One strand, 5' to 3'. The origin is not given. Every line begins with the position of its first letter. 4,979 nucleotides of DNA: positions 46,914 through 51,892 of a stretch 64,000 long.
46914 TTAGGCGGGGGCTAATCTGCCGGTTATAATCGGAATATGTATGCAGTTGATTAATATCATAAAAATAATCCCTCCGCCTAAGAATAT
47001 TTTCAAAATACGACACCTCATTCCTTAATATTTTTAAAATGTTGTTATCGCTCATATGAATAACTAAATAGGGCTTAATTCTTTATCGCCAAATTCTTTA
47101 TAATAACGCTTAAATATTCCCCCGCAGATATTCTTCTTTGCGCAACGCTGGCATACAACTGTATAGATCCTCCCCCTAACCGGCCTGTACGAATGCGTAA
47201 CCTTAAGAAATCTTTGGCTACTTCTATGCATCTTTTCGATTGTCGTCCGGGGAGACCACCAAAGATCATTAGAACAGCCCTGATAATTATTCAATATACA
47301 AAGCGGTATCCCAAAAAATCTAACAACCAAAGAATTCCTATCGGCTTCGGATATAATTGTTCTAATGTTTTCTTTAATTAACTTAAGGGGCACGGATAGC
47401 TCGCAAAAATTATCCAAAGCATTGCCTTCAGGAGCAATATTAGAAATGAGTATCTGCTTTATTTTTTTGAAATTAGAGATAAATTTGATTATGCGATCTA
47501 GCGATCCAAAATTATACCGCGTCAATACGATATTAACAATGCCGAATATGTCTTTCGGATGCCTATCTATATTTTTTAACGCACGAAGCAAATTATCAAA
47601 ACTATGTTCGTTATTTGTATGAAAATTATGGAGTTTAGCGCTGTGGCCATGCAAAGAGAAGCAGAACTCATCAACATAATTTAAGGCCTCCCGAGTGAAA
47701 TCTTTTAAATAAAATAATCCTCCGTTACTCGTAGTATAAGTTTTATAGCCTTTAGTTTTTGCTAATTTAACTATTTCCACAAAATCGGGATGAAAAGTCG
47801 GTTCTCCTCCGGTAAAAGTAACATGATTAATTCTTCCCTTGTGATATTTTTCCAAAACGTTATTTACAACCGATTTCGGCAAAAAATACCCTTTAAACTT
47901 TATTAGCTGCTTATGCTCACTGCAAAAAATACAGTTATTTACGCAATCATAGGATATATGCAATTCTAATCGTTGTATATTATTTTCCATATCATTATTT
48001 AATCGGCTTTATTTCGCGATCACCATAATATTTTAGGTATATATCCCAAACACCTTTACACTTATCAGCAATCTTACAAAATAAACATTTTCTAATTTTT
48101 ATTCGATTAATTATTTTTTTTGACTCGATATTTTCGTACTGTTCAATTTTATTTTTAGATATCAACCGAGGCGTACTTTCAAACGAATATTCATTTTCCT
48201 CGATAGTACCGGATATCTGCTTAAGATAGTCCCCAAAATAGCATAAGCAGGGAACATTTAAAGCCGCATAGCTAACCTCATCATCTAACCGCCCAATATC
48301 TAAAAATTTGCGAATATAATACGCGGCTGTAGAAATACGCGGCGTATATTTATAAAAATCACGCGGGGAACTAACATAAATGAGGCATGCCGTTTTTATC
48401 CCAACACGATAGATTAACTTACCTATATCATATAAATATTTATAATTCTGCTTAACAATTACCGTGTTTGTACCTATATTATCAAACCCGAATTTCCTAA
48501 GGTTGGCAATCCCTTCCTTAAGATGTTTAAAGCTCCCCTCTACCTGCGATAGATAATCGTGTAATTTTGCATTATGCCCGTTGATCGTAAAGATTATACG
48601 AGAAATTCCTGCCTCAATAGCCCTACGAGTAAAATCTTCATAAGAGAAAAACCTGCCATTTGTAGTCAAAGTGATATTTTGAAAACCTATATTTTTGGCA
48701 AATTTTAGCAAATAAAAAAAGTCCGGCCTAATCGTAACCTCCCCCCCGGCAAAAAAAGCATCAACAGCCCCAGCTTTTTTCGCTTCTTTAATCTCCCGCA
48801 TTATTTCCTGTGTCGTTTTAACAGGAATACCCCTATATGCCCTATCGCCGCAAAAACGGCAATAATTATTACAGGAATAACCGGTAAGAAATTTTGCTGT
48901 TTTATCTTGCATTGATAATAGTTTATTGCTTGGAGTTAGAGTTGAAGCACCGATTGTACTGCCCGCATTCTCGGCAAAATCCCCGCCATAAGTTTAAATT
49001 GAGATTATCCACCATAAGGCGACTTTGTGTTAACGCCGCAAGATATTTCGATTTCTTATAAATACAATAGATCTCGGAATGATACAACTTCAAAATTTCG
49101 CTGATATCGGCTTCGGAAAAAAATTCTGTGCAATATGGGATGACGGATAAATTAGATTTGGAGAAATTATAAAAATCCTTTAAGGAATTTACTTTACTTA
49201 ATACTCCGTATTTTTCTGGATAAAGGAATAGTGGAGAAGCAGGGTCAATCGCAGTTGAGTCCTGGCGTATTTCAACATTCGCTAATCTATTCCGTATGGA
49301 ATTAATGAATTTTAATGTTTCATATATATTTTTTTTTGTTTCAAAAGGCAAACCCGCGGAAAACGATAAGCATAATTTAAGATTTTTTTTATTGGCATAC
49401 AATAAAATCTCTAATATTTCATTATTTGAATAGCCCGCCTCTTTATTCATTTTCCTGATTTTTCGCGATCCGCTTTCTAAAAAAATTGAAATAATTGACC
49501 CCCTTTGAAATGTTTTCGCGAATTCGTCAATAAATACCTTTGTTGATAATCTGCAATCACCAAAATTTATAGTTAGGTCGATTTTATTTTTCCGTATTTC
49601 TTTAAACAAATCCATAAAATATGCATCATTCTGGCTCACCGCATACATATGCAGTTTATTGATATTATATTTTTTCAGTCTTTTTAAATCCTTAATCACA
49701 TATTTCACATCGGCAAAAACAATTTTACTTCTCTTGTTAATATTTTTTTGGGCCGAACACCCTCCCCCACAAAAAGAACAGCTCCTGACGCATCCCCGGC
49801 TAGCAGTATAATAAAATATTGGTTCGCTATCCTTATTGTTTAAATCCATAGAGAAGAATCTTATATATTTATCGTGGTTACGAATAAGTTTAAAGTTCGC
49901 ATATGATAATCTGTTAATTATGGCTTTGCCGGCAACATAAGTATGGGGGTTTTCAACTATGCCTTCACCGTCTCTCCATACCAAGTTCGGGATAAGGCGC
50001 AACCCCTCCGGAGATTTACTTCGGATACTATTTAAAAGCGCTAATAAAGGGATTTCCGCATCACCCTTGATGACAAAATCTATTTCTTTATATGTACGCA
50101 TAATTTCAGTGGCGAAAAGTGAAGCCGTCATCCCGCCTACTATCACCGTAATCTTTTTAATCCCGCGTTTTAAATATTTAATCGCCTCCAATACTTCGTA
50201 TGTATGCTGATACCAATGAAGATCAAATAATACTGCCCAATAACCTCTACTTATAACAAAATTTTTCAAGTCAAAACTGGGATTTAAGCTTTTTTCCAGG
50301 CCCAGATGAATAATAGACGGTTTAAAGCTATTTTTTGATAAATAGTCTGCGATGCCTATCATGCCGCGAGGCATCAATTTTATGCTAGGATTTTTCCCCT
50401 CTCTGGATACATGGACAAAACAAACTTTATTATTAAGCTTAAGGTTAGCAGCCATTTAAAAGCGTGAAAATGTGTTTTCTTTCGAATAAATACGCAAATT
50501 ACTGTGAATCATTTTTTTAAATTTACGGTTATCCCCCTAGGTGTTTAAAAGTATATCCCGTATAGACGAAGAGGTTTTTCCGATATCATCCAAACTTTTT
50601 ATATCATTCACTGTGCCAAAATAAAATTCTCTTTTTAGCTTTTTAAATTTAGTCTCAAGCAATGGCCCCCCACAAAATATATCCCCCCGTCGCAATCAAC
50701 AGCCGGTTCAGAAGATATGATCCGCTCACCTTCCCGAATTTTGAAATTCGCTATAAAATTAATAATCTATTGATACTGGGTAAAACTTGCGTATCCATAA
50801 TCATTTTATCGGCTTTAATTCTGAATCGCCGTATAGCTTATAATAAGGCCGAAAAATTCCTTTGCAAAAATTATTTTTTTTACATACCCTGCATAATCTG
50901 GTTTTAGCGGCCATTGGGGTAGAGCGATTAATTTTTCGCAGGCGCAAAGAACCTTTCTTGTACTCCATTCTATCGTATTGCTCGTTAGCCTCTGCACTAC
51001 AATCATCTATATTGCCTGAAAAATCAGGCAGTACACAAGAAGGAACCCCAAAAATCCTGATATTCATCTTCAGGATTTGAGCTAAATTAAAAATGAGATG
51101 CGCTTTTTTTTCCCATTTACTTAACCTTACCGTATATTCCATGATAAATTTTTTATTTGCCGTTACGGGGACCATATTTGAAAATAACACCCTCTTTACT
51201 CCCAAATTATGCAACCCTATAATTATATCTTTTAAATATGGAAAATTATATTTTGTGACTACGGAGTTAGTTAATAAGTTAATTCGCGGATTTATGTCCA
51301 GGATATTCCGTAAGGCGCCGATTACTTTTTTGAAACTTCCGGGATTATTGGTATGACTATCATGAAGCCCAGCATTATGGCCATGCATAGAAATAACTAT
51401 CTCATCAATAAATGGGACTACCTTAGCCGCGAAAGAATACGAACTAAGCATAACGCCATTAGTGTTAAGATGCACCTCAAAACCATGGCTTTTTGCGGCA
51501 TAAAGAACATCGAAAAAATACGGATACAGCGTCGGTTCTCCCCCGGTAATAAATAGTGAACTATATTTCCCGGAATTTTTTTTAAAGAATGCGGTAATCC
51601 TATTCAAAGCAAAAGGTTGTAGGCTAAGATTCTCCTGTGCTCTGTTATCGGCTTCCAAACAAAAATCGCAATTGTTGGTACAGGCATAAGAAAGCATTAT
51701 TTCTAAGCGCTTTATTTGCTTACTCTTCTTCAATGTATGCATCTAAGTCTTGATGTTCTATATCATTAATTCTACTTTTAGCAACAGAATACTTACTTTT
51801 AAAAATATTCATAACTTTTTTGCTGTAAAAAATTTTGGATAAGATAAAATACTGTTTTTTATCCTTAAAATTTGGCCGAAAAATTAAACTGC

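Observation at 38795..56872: Eleven-plus paralogs of an uncharacterised ~300-aa twitch-type rSAM family with a SLHG..HD..T box and a conserved 4-Cys tail; includes a tandem gene fusion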

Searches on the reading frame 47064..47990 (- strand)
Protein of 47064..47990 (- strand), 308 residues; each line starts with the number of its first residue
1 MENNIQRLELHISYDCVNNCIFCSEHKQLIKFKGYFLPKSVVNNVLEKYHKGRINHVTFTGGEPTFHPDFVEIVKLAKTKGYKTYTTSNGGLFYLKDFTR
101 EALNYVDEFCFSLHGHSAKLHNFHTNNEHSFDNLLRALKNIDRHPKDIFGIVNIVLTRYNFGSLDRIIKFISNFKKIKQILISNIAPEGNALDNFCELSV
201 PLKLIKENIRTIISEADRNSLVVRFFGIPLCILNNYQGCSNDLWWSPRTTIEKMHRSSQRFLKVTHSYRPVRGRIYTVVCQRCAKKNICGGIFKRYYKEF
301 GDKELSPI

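Call 4: search_protein_families(library=pfam, proteins=[window:47064-47990:-], max_evalue=0.01)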
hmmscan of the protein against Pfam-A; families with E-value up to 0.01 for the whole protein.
window:47064-47990:- (308 aa): 2 families
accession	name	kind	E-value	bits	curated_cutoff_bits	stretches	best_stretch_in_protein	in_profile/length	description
PF04055.27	Radical_SAM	-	1.4e-19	71.3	29.5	1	12-171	3-166/166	Radical SAM superfamily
PF13353.11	Fer4_12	-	6.2e-06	27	22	1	14-107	13-110/137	4Fe-4S single cluster domain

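Call 5: search_protein_families(library=ncbifam, proteins=[window:47064-47990:-], max_evalue=0.01)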
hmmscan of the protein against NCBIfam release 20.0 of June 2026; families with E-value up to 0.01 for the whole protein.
window:47064-47990:- (308 aa): 51 families (the best 25 are shown)
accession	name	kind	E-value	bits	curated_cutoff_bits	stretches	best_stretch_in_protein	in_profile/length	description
TIGR03977.1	rSAM_pair_HxsC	equivalog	2.6e-28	98.7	267.9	1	10-235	29-255/292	His-Xaa-Ser system radical SAM maturase HxsC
NF038332.1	rSAM_rare_HxsC4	exception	5e-27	94.9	500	1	4-308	12-335/335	radical SAM protein HxsC4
TIGR04317.1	W_rSAM_matur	equivalog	3.6e-19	69.1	380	1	4-192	2-191/349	tungsten cofactor oxidoreductase radical SAM maturase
TIGR02668.1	moaA_archaeal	equivalog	9e-15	54.4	325.25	1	4-219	8-220/303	GTP 3',8-cyclase MoaA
NF001199.0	PRK00164.2-1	equivalog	2.4e-14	53.2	231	1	4-221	10-225/308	GTP 3',8-cyclase MoaA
TIGR03962.1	mycofact_rSAM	equivalog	3.9e-13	49.3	265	1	10-199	16-199/339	mycofactocin radical SAM maturase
NF038283.1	viperin_w_prok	equivalog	1.1e-12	47.7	180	1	8-175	4-179/281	viperin family antiviral radical SAM protein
TIGR04051.1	rSAM_NirJ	equivalog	1.8e-12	46.9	515.45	1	16-190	12-181/354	heme d1 biosynthesis radical SAM protein NirJ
TIGR04466.1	rSAM_BlsE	equivalog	1.5e-11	44.3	400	1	12-184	9-174/327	cytosylglucuronate decarboxylase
TIGR04303.1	GeoRSP_rSAM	equivalog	3.2e-11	43.4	400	1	10-219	5-211/325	GeoRSP system radical SAM/SPASM protein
TIGR04133.1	rSAM_w_lipo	hypoth_equivalog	3.3e-11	42.7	425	1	16-199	41-215/350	TIGR04133 family radical SAM/SPASM protein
NF045574.1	sacti_mat_StsB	exception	7.5e-11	41.5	625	1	54-181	142-265/466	StsB family radical SAM/SPASM domain sactipeptide maturase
TIGR04545.1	rSAM_ahbD_hemeb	equivalog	2.2e-10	40.5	500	1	12-174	6-165/339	heme b synthase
TIGR02109.1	PQQ_syn_pqqE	equivalog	2.3e-10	39.9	381.35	1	10-196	11-193/358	pyrroloquinoline quinone biosynthesis protein PqqE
NF050035.1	rSAM_WgK_link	exception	7.1e-10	38.4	650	1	9-193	12-192/367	radical SAM/SPASM peptide maturase WgkB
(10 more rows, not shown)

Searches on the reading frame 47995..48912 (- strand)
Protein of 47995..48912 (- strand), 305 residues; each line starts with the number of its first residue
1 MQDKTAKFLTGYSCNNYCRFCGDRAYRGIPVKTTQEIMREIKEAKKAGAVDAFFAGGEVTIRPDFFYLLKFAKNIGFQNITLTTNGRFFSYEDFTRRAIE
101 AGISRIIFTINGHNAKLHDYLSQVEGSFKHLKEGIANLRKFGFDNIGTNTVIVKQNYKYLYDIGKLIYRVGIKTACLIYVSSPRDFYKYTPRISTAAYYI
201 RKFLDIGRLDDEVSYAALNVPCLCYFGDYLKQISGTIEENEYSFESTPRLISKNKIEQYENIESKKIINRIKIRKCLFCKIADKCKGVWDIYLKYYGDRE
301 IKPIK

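Call 4: search_protein_families(library=pfam, proteins=[window:47995-48912:-], max_evalue=0.01)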
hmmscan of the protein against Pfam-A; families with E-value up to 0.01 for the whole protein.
window:47995-48912:- (305 aa): 1 family
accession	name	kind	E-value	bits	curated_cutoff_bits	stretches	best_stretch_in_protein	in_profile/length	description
PF04055.27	Radical_SAM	-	6.3e-23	82.2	29.5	1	11-165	4-164/166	Radical SAM superfamily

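Call 5: search_protein_families(library=ncbifam, proteins=[window:47995-48912:-], max_evalue=0.01)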
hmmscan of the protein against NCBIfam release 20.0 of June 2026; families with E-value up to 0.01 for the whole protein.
window:47995-48912:- (305 aa): 35 families (the best 25 are shown)
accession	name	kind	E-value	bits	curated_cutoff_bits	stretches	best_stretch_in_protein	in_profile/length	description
NF038332.1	rSAM_rare_HxsC4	exception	9.7e-34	117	500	1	6-304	16-335/335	radical SAM protein HxsC4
TIGR04545.1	rSAM_ahbD_hemeb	equivalog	5.2e-20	72.2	500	1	12-180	8-174/339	heme b synthase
TIGR03977.1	rSAM_pair_HxsC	equivalog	6.8e-20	71.1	267.9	1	6-170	27-193/292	His-Xaa-Ser system radical SAM maturase HxsC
TIGR04055.1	rSAM_NirJ2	equivalog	4.3e-15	56.1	500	1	10-175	6-169/326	putative heme d1 biosynthesis radical SAM protein NirJ2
TIGR02668.1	moaA_archaeal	equivalog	1.1e-14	54.2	325.25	1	13-168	19-174/303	GTP 3',8-cyclase MoaA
NF001199.0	PRK00164.2-1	equivalog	2.4e-14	53.2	231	1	13-163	21-171/308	GTP 3',8-cyclase MoaA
TIGR04054.1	rSAM_NirJ1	equivalog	1e-13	50.7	650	1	12-179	44-209/387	putative heme d1 biosynthesis radical SAM protein NirJ1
TIGR04317.1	W_rSAM_matur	equivalog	4.8e-13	48.9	380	1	13-174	13-178/349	tungsten cofactor oxidoreductase radical SAM maturase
TIGR04303.1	GeoRSP_rSAM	equivalog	5e-13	49.3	400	1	12-164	13-161/325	GeoRSP system radical SAM/SPASM protein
TIGR04053.2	TIGR04053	equivalog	9.2e-13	48.2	395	1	14-176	18-182/366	TIGR04053 family radical SAM/SPASM domain-containing protein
NF045646.2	rSAM_Se_TrsS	equivalog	5.4e-12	45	490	1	13-163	95-247/441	radical SAM (seleno)protein TrsS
TIGR04347.1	pseudo_SAM_Halo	equivalog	6.3e-12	45.4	525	1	12-179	46-211/390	TIGR04347 family pseudo-SAM/SPASM protein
TIGR04051.1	rSAM_NirJ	equivalog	6.7e-12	45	515.45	1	14-173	12-169/354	heme d1 biosynthesis radical SAM protein NirJ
NF045702.1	rSAM_GDGT_ether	equivalog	8.8e-12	44.4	450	1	14-163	96-249/486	tetraether lipid synthase Tes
TIGR04133.1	rSAM_w_lipo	hypoth_equivalog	1.3e-11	44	425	1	13-233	33-254/350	TIGR04133 family radical SAM/SPASM protein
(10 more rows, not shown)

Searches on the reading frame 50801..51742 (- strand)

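Call 4: search_protein_families(library=pfam, proteins=[window:50801-51742:-], max_evalue=0.01)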
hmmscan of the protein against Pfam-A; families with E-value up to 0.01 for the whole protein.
window:50801-51742:- (313 aa): 1 family
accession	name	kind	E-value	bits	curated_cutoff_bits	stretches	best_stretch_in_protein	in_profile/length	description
PF04055.27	Radical_SAM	-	1.9e-12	48.1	29.5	1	17-152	3-142/166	Radical SAM superfamily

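Call 5: search_protein_families(library=ncbifam, proteins=[window:50801-51742:-], max_evalue=0.01)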
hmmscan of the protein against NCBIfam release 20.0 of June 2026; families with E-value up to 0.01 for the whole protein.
window:50801-51742:- (313 aa): 44 families (the best 25 are shown)
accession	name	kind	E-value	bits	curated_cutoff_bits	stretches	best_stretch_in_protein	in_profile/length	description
NF038332.1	rSAM_rare_HxsC4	exception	1.4e-33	116.5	500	1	8-312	11-335/335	radical SAM protein HxsC4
TIGR04317.1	W_rSAM_matur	equivalog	1.3e-22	80.4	380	1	9-204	2-198/349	tungsten cofactor oxidoreductase radical SAM maturase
TIGR03977.1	rSAM_pair_HxsC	equivalog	2.2e-22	79.3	267.9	1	14-240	28-255/292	His-Xaa-Ser system radical SAM maturase HxsC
NF038283.1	viperin_w_prok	equivalog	8.6e-18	64.5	180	1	18-195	9-193/281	viperin family antiviral radical SAM protein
TIGR02668.1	moaA_archaeal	equivalog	2.2e-13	49.9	325.25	1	8-214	7-210/303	GTP 3',8-cyclase MoaA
NF045574.1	sacti_mat_StsB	exception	8.3e-13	48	625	1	61-186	143-265/466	StsB family radical SAM/SPASM domain sactipeptide maturase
NF050035.1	rSAM_WgK_link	exception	1.5e-12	47.2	650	1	13-175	11-169/367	radical SAM/SPASM peptide maturase WgkB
TIGR04053.2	TIGR04053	equivalog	7.8e-12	45.1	395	1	19-229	16-222/366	TIGR04053 family radical SAM/SPASM domain-containing protein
TIGR03962.1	mycofact_rSAM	equivalog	2.5e-11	43.4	265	1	16-174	17-170/339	mycofactocin radical SAM maturase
NF001199.0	PRK00164.2-1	equivalog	7e-11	41.8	231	1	8-213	9-212/308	GTP 3',8-cyclase MoaA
TIGR04133.1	rSAM_w_lipo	hypoth_equivalog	7.5e-11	41.5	425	1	18-197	31-209/350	TIGR04133 family radical SAM/SPASM protein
TIGR02495.1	NrdG2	equivalog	7.9e-11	41.6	131.15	1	20-98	25-101/193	anaerobic ribonucleoside-triphosphate reductase activating protein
TIGR04251.1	SCM_rSAM_ScmF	equivalog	8.8e-11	41.8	400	1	12-199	5-191/353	SynChlorMet cassette radical SAM/SPASM protein ScmF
TIGR04545.1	rSAM_ahbD_hemeb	equivalog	1.3e-10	41.3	500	1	20-230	9-214/339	heme b synthase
TIGR04054.1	rSAM_NirJ1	equivalog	1.8e-10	40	650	1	20-202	45-222/387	putative heme d1 biosynthesis radical SAM protein NirJ1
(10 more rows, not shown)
